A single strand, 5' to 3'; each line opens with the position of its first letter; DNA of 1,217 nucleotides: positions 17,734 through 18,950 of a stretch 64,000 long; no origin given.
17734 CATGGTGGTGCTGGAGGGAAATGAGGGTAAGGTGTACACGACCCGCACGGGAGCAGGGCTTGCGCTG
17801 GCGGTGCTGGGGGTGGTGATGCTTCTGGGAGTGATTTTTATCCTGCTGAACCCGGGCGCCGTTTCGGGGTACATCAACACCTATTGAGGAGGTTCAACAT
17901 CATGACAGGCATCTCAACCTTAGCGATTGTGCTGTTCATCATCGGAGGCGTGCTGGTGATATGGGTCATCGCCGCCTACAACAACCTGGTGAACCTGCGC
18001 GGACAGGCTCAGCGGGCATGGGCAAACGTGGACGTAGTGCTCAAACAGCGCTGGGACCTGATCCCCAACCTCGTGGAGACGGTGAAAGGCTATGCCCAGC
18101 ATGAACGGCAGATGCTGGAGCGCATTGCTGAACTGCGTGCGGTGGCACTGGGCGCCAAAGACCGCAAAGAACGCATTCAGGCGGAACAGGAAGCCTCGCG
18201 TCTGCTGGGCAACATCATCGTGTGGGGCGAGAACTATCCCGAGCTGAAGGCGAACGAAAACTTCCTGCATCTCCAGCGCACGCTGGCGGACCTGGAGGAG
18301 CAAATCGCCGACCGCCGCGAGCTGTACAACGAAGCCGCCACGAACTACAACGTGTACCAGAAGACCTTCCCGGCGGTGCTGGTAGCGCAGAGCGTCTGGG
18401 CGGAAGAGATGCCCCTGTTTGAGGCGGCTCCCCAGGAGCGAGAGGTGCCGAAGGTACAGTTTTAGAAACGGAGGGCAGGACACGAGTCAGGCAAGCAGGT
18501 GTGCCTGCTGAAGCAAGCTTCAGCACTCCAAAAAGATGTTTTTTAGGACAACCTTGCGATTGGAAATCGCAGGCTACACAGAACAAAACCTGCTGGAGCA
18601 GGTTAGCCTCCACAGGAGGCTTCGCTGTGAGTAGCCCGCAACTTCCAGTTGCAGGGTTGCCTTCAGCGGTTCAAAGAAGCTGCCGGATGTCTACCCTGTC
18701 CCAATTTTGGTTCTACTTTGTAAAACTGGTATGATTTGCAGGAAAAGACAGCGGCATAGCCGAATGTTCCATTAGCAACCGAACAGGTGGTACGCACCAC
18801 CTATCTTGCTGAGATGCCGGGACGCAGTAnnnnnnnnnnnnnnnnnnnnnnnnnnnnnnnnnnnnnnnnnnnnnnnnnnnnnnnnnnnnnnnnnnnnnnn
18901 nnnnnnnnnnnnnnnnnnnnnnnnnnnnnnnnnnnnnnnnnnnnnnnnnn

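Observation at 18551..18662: Dispersed structured intergenic element of about 110 nt, present in three copies, with TIR-like ends and covarying hairpins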

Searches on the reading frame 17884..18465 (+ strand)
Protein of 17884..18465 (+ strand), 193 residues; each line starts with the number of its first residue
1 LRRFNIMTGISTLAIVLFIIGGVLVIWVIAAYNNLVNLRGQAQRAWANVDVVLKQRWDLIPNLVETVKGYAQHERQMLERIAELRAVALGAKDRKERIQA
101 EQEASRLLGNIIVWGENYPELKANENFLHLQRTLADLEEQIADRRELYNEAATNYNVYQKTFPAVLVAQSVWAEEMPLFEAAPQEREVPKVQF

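Call 13: search_protein_families(library=pfam, proteins=[window:17884-18465:+])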
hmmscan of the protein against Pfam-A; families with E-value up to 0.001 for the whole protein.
window:17884-18465:+ (193 aa): 1 family
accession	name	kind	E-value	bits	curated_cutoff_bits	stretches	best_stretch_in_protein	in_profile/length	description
PF04011.17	LemA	-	3.2e-52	176.7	26.2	1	45-193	1-149/149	LemA family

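Call 26: find_encoding_contigs(protein=window:17884-18465:+, flank=10000, max_places=6)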
Protein window:17884-18465:+ (193 aa): no gene with exactly this product is on record in the collection.

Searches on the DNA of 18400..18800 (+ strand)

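Call 12: search_rna_families(source=window, start=18400, end=18800, threshold=evalue, max_evalue=10)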
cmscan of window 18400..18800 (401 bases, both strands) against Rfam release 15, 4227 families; matches with E-value up to 10: 5.
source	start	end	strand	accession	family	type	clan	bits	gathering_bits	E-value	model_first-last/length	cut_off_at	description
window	18604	18626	-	RF01356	CRISPR-DR28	Gene; CRISPR;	-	19.7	35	0.53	1-24/24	no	CRISPR RNA direct repeat element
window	18669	18773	+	RF02493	Gl_U4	Gene; snRNA; splicing;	-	14.2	100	3.8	1-95/95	no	Giardia U4 spliceosomal RNA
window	18423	18542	+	RF02039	SPRY4-IT1_2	Gene; lncRNA;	-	13.3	40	1.3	1-120/120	no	SPRY4-IT1 conserved region 2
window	18400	18447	+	RF00222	IRES_Bag1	Cis-reg; IRES;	-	13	37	0.67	323-370/370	5'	Bag-1 internal ribosome entry site (IRES)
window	18617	18673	+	RF00257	mir-194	Gene; miRNA;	-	12.3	52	8.1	1-82/82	no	mir-194 microRNA precursor family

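Call 83: search_dna_similar(query=window:18506-18667:+, collection=plasmids, mode=distant, max_evalue=0.001, max_rows=10)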
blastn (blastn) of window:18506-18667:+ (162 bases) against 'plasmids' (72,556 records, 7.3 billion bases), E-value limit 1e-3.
No match.
